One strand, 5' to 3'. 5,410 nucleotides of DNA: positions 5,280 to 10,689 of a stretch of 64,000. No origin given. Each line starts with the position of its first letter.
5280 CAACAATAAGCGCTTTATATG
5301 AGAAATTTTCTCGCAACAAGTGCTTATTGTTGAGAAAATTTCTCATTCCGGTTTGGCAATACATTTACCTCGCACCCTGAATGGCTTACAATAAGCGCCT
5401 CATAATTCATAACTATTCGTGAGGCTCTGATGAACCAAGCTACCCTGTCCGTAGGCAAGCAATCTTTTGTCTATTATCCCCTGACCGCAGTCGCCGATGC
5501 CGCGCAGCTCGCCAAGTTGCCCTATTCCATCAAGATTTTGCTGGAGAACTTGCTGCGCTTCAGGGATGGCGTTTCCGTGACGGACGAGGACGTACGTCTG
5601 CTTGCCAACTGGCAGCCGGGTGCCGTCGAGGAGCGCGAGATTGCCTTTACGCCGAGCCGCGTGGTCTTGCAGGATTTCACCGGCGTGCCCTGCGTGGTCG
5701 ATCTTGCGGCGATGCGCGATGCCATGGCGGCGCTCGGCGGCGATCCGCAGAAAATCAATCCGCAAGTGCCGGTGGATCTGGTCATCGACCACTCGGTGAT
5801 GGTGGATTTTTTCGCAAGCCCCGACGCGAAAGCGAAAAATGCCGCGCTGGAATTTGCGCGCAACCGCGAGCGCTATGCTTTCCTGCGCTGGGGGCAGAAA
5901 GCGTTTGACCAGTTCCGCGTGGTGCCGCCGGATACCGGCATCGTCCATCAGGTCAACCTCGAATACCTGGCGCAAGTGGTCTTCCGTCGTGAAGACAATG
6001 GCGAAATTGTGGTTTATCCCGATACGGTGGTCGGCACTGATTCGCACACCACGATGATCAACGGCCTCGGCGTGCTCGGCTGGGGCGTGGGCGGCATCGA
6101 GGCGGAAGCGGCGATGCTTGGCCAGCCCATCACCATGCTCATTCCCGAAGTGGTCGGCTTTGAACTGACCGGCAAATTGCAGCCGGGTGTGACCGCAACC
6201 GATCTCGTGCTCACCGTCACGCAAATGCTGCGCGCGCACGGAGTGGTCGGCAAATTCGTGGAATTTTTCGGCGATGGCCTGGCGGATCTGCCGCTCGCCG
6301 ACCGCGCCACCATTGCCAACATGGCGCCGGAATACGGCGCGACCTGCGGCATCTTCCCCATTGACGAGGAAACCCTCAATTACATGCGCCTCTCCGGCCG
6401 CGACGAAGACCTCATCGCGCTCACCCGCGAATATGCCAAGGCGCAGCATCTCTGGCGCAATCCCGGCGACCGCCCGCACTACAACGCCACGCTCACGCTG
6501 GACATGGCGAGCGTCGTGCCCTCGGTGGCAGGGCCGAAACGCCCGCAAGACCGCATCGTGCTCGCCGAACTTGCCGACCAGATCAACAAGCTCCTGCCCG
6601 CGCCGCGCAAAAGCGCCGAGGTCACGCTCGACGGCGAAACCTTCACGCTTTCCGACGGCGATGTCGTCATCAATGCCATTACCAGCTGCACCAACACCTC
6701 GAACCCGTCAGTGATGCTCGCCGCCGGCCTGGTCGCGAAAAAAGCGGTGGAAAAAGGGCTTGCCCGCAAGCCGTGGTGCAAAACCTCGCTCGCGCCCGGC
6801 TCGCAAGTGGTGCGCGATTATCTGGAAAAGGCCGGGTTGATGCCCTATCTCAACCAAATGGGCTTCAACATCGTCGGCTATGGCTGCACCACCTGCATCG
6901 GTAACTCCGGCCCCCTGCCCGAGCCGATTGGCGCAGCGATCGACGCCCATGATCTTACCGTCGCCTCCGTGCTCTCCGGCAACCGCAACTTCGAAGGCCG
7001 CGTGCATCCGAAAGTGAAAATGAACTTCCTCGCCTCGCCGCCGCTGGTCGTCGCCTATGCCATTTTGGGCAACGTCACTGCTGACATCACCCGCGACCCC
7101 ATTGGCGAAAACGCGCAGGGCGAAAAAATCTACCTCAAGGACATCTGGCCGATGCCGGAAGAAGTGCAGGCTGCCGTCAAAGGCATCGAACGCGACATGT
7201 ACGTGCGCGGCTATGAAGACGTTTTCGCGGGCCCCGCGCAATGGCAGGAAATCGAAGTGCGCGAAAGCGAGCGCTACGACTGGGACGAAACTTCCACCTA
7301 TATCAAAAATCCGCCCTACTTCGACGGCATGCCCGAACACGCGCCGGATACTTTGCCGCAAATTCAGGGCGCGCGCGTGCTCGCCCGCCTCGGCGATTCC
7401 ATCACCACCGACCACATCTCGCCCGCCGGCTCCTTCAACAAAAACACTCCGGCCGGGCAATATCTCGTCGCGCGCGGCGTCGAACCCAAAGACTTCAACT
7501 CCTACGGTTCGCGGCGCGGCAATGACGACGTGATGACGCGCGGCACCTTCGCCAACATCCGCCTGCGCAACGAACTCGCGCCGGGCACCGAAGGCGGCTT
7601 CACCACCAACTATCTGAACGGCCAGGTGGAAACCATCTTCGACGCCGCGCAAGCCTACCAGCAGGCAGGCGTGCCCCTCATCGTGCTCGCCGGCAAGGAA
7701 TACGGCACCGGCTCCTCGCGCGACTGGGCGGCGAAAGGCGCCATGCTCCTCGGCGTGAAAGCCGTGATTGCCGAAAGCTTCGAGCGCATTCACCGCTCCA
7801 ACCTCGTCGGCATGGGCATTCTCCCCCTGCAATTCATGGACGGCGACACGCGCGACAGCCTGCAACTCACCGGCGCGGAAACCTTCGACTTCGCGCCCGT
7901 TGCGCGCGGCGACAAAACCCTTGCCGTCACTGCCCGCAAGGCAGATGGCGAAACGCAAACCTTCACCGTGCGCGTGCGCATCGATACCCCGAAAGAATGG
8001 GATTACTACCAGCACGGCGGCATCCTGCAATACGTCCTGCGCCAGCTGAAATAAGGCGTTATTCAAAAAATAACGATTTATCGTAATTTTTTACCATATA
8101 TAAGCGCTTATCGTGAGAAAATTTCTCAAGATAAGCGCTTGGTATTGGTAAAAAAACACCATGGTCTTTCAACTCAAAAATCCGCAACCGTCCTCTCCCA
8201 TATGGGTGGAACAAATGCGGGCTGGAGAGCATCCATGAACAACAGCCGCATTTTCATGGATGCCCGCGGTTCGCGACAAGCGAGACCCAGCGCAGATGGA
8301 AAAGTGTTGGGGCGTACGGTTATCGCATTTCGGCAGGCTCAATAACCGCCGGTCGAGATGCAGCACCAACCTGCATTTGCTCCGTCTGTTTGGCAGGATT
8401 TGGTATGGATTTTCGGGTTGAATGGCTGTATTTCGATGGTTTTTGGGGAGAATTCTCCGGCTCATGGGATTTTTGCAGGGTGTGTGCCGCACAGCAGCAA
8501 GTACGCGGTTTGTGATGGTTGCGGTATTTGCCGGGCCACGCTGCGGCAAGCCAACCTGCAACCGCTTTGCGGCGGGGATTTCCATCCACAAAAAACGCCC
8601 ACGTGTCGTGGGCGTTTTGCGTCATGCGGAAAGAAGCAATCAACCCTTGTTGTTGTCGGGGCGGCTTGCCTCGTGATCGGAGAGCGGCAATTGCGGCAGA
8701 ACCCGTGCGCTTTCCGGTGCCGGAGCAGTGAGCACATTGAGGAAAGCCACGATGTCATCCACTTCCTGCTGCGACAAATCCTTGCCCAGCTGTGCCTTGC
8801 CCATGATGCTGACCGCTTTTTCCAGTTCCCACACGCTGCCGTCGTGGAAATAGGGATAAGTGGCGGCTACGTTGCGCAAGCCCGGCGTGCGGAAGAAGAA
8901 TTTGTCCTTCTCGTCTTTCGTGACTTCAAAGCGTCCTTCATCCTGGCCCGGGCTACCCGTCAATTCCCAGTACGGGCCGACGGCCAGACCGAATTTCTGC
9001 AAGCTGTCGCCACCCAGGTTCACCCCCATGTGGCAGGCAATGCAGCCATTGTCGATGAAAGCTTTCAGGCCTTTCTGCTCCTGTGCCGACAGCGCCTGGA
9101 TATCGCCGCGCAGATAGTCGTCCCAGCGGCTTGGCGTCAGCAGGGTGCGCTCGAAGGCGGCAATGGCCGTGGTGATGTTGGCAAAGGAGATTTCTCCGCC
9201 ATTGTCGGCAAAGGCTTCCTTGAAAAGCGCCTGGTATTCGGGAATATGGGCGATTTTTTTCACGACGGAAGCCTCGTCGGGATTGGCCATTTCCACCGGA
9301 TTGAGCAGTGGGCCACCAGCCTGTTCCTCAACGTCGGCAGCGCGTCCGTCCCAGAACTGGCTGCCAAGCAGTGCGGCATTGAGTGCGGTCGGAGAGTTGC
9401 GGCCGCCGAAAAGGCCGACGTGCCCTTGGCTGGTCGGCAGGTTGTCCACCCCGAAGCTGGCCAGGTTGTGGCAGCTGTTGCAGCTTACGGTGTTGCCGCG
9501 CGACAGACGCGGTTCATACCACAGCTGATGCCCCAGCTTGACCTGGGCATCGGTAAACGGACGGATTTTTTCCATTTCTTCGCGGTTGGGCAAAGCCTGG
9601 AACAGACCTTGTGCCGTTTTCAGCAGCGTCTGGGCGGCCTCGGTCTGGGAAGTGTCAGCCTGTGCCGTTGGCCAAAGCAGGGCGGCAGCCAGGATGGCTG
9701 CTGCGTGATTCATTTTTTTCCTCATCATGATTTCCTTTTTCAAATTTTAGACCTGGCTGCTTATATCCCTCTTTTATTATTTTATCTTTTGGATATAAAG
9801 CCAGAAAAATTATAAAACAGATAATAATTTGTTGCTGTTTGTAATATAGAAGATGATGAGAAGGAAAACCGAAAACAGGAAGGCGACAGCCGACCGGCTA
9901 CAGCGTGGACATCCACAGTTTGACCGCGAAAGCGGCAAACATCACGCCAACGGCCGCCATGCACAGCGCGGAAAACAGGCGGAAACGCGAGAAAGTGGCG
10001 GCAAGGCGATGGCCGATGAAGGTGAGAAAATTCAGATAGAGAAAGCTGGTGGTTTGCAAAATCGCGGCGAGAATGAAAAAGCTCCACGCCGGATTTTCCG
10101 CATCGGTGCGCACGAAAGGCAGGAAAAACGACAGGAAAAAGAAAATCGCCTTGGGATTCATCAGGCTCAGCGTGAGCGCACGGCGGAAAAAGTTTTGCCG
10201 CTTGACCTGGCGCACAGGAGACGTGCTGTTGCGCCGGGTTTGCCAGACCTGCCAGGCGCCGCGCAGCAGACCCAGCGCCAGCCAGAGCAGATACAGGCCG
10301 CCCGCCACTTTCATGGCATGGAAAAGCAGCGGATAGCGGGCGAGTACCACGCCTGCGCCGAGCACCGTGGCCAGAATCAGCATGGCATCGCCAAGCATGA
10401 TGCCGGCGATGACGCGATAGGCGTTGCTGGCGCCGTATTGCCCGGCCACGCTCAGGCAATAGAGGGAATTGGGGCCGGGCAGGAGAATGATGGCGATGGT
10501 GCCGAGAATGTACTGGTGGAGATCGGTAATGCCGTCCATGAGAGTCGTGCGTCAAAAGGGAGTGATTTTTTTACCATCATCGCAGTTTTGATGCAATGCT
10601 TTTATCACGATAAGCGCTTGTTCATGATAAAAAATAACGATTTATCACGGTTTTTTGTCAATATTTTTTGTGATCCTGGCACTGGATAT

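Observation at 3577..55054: Uncatalogued, extremely dense family of AT-rich palindromic-unit MITE-like elements (21 copies in 64 kb)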

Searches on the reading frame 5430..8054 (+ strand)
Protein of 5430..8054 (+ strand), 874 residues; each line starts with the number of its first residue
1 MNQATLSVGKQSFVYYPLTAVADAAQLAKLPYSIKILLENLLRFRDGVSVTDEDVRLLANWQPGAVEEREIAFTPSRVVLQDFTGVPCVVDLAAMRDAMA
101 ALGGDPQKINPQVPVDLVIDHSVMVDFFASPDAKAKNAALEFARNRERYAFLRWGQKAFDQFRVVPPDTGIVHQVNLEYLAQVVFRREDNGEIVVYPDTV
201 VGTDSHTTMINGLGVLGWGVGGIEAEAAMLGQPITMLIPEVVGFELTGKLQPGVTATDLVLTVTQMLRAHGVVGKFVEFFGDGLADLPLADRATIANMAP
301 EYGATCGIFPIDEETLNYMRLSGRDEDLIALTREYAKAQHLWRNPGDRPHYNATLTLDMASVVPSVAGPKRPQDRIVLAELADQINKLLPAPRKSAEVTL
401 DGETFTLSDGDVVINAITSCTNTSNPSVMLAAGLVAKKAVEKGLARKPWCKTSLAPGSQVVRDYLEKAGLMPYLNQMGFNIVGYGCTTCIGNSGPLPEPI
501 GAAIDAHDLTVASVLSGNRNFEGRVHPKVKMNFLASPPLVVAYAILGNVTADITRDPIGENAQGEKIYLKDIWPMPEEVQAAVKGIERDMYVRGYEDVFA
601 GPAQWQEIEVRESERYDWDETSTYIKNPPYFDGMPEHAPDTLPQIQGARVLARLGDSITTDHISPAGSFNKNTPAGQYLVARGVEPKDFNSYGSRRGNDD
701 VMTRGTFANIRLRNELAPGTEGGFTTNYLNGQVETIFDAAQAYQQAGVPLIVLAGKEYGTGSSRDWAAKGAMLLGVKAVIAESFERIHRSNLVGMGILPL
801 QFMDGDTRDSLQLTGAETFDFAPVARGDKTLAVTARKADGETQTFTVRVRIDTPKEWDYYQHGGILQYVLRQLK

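Call 10: find_encoding_contigs(protein=window:5430-8051:+, flank=3000, max_places=6)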
Protein window:5430-8051:+ (874 aa): no gene with exactly this product is on record in the collection.

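Call 11: search_protein_families(library=ncbifam, proteins=[window:5430-8054:+])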
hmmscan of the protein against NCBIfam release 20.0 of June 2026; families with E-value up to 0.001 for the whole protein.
window:5430-8054:+ (874 aa): 26 families (the best 25 are shown)
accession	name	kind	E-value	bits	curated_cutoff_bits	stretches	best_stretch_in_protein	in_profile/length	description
NF006757.0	PRK09277.1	subfamily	0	1404.6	686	1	3-873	10-884/888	aconitate hydratase AcnA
NF009520.0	PRK12881.1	subfamily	0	1348.8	905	1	5-873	11-890/893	aconitate hydratase AcnA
TIGR01341.1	aconitase_1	equivalog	0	1347.8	945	1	13-873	3-875/876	aconitate hydratase AcnA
TIGR02333.1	2met_isocit_dHY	equivalog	1.2e-250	834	1419.85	1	26-869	29-852/858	Fe/S-dependent 2-methylisocitrate dehydratase AcnD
NF005558.0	PRK07229.1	equivalog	2.6e-103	346.8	612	1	67-872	21-644/647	aconitate hydratase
TIGR01340.1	aconitase_mito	equivalog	3.9e-71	240.4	825.35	2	111-671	81-573/745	aconitate hydratase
TIGR01342.1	acon_putative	hypoth_equivalog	5.3e-70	236.4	719.15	3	144-382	70-282/655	putative aconitate hydratase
NF001614.1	PRK00402.1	subfamily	9.5e-45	153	385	2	193-380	110-284/415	aconitase/3-isopropylmalate dehydratase large subunit family protein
NF009116.0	PRK12466.1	subfamily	2.2e-44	151.8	531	1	194-551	120-464/472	3-isopropylmalate dehydratase large subunit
NF004016.0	PRK05478.1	subfamily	3.9e-41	141.1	510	1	198-550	123-461/468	3-isopropylmalate dehydratase large subunit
TIGR02086.1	IPMI_arch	subfamily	4.4e-36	124.5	410.15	2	162-375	87-274/411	3-isopropylmalate dehydratase/homoaconitate hydratase family large subunit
TIGR01343.1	hacA_fam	subfamily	1.3e-35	122.8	385.7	2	193-380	107-281/412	homoaconitate hydratase family protein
TIGR02083.1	LEU2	equivalog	2.7e-35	122.1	610.65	2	193-376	110-280/419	3-isopropylmalate dehydratase large subunit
TIGR00170.1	leuC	equivalog_domain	4.3e-34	117.9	560.25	1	197-549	121-460/466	3-isopropylmalate dehydratase large subunit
TIGR00139.1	h_aconitase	equivalog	2.4e-31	108.9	529.9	1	196-551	114-453/709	homoaconitase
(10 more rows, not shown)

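Call 12: find_homologous_proteins(query=window:5430-8051:+, max_evalue=1e-50)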
Query window:5430-8051:+ (874 aa): 8000 proteins with E <= 1e-50 among 8000 candidates; the best 120 are listed.
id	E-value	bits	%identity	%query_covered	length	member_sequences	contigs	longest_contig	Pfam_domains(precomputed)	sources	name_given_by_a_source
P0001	0.0e+0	1969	98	100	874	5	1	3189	PF00694.26,PF00330.26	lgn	-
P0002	0.0e+0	1947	97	100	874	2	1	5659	PF00694.26,PF00330.26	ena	-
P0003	0.0e+0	1617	81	99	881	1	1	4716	PF00694.26,PF00330.26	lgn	-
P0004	0.0e+0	1614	81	99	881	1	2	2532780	PF00694.26,PF00330.26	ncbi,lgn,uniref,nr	ncbi:aconitate hydratase AcnA [Suttonella ornithocola]|uniref:Aconitate hydratase n=1 Tax=Suttonella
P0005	0.0e+0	1611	80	100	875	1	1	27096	PF00694.26,PF00330.26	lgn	-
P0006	0.0e+0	1595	80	99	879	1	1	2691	PF00694.26,PF00330.26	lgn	-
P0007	0.0e+0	1590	79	99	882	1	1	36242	PF00694.26,PF00330.26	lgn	-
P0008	0.0e+0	1587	80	99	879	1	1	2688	PF00694.26,PF00330.26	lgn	-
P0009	0.0e+0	1579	78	99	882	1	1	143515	PF00694.26,PF00330.26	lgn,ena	-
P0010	0.0e+0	1579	79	100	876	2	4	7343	PF00694.26,PF00330.26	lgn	-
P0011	0.0e+0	1578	78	99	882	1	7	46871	PF00694.26,PF00330.26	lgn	-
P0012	0.0e+0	1578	78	99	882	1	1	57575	PF00694.26,PF00330.26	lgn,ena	-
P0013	0.0e+0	1578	78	99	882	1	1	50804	PF00694.26,PF00330.26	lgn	-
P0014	0.0e+0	1576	78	99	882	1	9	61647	PF00694.26,PF00330.26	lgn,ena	-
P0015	0.0e+0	1575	78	99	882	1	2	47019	PF00694.26,PF00330.26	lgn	-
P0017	0.0e+0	1575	78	99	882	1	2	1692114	PF00694.26,PF00330.26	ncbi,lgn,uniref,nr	ncbi:aconitate hydratase AcnA [Suttonella indologenes]|uniref:Aconitate hydratase n=1 Tax=Suttonella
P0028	0.0e+0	1570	79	99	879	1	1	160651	PF00694.26,PF00330.26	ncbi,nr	ncbi:aconitate hydratase AcnA [Cardiobacteriaceae bacterium TAE3-ERU3]|nr:aconitate hydratase AcnA [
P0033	0.0e+0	1491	75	100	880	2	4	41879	PF00694.26,PF00330.26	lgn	-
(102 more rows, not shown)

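Call 36: find_encoding_contigs(protein=P0002, flank=10000, max_places=3)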
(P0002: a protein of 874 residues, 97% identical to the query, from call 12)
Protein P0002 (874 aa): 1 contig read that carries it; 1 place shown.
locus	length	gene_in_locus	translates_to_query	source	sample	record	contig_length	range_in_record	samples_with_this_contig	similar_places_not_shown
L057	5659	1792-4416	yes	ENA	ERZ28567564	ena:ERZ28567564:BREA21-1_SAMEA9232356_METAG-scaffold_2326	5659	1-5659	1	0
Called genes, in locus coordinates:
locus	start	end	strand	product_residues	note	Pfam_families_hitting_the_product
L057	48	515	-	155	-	PF02600:DsbB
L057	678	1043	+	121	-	PF04287:DUF446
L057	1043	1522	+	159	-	PF11948:DUF3465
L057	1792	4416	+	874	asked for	PF00330:Aconitase, PF00694:Aconitase_C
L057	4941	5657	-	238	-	?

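Call 37: find_encoding_contigs(protein=P0001, flank=10000, max_places=3)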
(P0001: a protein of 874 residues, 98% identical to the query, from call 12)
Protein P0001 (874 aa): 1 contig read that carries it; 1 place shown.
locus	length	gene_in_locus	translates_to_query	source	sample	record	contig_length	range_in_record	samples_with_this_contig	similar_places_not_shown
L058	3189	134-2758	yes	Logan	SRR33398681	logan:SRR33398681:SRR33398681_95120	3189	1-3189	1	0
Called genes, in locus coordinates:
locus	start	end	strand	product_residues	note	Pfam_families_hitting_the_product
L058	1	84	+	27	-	?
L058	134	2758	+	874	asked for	PF00330:Aconitase, PF00694:Aconitase_C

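Call 38: find_encoding_contigs(protein=P0004, flank=10000, max_places=2)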
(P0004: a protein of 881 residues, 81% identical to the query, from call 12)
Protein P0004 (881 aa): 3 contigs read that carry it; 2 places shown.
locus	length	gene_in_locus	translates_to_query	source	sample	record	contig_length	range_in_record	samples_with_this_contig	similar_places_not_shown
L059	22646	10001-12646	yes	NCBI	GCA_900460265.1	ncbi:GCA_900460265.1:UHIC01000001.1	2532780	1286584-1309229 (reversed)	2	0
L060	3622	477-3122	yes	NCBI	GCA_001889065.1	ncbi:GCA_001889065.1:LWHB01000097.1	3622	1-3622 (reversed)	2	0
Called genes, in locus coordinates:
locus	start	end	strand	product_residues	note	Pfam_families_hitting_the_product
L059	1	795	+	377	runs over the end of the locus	PF00083:Sugar_tr, PF07690:MFS_1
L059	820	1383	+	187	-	PF00436:SSB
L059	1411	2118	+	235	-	-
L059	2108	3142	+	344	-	PF01467:CTP_transf_like, PF00293:NUDIX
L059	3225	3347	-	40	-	-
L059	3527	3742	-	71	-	PF13358:DDE_3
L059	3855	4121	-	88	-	PF01710:HTH_Tnp_IS630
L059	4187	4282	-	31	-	-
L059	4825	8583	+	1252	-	PF02382:RTX, PF00353:HemolysinCabind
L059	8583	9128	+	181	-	PF02794:HlyC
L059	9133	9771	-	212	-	PF12762:DDE_Tnp_IS1595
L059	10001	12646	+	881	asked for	PF00330:Aconitase, PF00694:Aconitase_C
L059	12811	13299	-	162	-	PF13358:DDE_3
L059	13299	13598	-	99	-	PF01710:HTH_Tnp_IS630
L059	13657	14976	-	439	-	PF13449:Phytase-like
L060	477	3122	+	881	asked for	PF00330:Aconitase, PF00694:Aconitase_C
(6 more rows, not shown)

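Call 68: find_encoding_contigs(protein=P0005, flank=10000, max_places=1)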
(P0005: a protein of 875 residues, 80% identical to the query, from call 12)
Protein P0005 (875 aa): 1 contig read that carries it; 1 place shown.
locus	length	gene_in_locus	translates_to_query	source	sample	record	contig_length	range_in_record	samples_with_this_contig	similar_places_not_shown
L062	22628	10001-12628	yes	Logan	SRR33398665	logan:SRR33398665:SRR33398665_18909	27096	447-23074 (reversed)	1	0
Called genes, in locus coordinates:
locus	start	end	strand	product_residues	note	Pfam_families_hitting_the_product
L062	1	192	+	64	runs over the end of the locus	PF09838:DUF2065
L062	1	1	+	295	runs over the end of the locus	PF01145:Band_7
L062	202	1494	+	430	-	PF00709:Adenylsucc_synt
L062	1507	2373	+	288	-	PF21917:NMB0537_N (faint), PF00571:CBS (weak), PF03471:CorC_HlyC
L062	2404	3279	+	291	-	PF01297:ZnuA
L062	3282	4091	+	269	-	PF13555:AAA_29, PF02463:SMC_N (weak), PF00005:ABC_tran, PF13304:AAA_21 (weak)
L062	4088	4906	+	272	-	PF00950:ABC-3, PF01032:FecCD (weak)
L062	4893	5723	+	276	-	PF00950:ABC-3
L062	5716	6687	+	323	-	PF01745:IPT (weak), PF01715:IPPT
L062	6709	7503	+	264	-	PF02649:GCHY-1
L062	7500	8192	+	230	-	PF02390:Methyltransf_4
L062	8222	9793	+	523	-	PF02652:Lactate_perm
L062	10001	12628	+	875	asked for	PF00330:Aconitase, PF00694:Aconitase_C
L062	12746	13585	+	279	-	PF08239:SH3_3 (faint), PF18348:SH3_16, PF00877:NLPC_P60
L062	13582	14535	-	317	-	PF00294:PfkB, PF08543:Phos_pyr_kin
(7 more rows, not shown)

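Call 69: find_encoding_contigs(protein=P0017, flank=10000, max_places=1)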
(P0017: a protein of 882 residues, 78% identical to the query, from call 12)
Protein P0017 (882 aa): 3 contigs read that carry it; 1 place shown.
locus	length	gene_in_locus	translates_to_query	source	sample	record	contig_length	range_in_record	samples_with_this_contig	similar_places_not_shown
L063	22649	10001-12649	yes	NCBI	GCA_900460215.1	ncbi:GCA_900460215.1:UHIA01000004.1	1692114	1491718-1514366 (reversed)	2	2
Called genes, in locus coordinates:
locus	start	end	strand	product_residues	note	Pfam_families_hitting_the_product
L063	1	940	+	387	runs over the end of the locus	PF00091:Tubulin, PF12327:FtsZ_C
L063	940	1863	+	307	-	PF03331:LpxC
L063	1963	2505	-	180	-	-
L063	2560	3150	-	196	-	PF03886:ABC_trans_aux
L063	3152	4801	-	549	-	PF02470:MlaD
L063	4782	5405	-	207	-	PF04403:PqiA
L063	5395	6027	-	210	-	PF04403:PqiA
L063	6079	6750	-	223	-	PF01027:Bax1-I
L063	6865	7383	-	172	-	PF00156:Pribosyltran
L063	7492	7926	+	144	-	PF06853:DUF1249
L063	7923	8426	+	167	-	PF04403:PqiA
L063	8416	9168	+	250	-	PF01026:TatD_DNase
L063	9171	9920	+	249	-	PF00899:ThiF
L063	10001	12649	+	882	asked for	PF00330:Aconitase, PF00694:Aconitase_C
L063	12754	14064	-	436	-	PF03605:DcuA_DcuB, PF03600:CitMHS (weak)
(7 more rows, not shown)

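Call 70: find_encoding_contigs(protein=P0028, flank=10000, max_places=1)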
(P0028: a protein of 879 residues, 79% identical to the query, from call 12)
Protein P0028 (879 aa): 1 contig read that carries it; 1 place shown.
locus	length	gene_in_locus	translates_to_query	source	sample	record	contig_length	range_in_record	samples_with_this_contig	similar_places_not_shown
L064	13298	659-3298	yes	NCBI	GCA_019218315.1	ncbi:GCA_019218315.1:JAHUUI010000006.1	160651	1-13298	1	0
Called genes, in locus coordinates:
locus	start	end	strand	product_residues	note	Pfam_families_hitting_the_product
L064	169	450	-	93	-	PF14520:HHH_5 (faint), PF14716:HHH_8 (faint), PF12826:HHH_2 (faint), PF12836:HHH_3, PF14579:HHH_6 (faint), PF00633:HHH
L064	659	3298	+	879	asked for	PF00330:Aconitase, PF00694:Aconitase_C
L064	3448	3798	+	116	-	PF01521:Fe-S_biosyn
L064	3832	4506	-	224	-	PF11967:RecO_N (weak)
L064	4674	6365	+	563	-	PF05157:MshEN, PF00437:T2SSE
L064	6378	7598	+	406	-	PF28597:T2SSF_N, PF00482:T2SSF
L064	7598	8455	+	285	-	PF06750:A24_N_bact, PF01478:Peptidase_A24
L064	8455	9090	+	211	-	PF01121:CoaE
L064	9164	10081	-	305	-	PF12833:HTH_18, PF00165:HTH_AraC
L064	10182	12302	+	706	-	PF07715:Plug, PF00593:TonB_dep_Rec_b-barrel, PF14905:OMP_b-brl_3 (weak)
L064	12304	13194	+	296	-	PF00756:Esterase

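Call 104: find_encoding_contigs(protein=P0033, flank=10000, max_places=1)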
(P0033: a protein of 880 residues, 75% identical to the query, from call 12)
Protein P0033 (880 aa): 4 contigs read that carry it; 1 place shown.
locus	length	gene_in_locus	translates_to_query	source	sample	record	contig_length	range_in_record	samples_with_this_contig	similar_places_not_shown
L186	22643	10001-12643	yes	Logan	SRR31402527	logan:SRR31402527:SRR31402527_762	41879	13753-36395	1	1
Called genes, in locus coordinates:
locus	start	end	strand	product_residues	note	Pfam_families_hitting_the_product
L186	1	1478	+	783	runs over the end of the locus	PF01751:Toprim, PF01131:Topoisom_bac, PF13368:Toprim_C_rpt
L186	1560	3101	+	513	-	PF01235:Na_Ala_symp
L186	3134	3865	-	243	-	PF01048:PNP_UDP_1, PF06516:NUP (faint)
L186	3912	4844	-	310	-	PF14715:FixP_N, PF00034:Cytochrom_C, PF13442:Cytochrome_CBB3, PF00034:Cytochrom_C, PF13442:Cytochrome_CBB3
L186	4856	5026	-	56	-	PF05545:FixQ (weak)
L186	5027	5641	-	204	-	PF02433:FixO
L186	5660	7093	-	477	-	PF00115:COX1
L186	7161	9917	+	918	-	PF03710:GlnE, PF08335:GlnD_UR_UTase, PF03710:GlnE, PF08335:GlnD_UR_UTase (weak)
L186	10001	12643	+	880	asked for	PF00330:Aconitase, PF00694:Aconitase_C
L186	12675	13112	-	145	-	-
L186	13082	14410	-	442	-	PF09822:ABC_transp_aux (weak)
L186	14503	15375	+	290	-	PF02899:Phage_int_SAM_1, PF00589:Phage_integrase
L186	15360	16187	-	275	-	PF04378:RsmJ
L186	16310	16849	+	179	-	PF09864:MliC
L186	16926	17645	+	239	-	PF01138:RNase_PH, PF03725:RNase_PH_C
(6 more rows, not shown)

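Call 105: find_encoding_contigs(protein=P0010, flank=10000, max_places=1)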
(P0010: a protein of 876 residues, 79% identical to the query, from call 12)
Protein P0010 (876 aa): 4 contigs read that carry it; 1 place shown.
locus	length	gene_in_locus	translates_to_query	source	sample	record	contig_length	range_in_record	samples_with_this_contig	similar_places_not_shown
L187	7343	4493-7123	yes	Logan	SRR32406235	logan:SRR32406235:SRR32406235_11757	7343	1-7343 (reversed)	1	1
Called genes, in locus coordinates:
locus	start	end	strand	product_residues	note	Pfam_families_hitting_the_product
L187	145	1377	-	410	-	PF00375:SDF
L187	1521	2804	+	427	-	PF00696:AA_kinase, PF00583:Acetyltransf_1, PF13673:Acetyltransf_10, PF23209:IDM1_C (weak), PF13508:Acetyltransf_7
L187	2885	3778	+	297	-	PF01297:ZnuA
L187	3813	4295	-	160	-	PF00186:DHFR_1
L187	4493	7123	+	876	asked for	PF00330:Aconitase, PF00694:Aconitase_C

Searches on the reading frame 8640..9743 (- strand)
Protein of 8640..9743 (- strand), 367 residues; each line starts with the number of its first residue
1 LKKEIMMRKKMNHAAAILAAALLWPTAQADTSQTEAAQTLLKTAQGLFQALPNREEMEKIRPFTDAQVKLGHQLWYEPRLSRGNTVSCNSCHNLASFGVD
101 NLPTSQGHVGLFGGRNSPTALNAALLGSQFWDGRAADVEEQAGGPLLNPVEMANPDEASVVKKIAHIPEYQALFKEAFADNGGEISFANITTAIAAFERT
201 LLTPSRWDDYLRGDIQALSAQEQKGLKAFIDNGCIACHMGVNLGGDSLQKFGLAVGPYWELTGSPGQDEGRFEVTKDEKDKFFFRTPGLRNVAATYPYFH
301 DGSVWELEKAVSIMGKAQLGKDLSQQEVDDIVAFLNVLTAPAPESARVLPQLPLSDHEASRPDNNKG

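Call 27: search_protein_families(library=pfam, max_evalue=0.00001, proteins=[window:8640-9743:-])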
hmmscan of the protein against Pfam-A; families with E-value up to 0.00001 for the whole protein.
window:8640-9743:- (367 aa): 2 families
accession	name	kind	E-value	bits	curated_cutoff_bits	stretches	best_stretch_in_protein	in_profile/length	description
PF03150.19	CCP_MauG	-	6.5e-53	179.8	25.6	1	66-214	2-147/149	Di-haem cytochrome c peroxidase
PF00034.26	Cytochrom_C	-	2.4e-08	35.6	21.3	1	224-336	3-87/90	Cytochrome c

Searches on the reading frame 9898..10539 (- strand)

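Call 27: search_protein_families(library=pfam, max_evalue=0.00001, proteins=[window:9898-10539:-])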
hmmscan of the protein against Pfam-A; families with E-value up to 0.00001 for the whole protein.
window:9898-10539:- (213 aa): 1 family
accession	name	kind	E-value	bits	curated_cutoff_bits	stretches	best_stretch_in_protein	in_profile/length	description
PF01810.24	LysE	-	1.7e-36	126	25.6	1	16-210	2-191/193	LysE type translocator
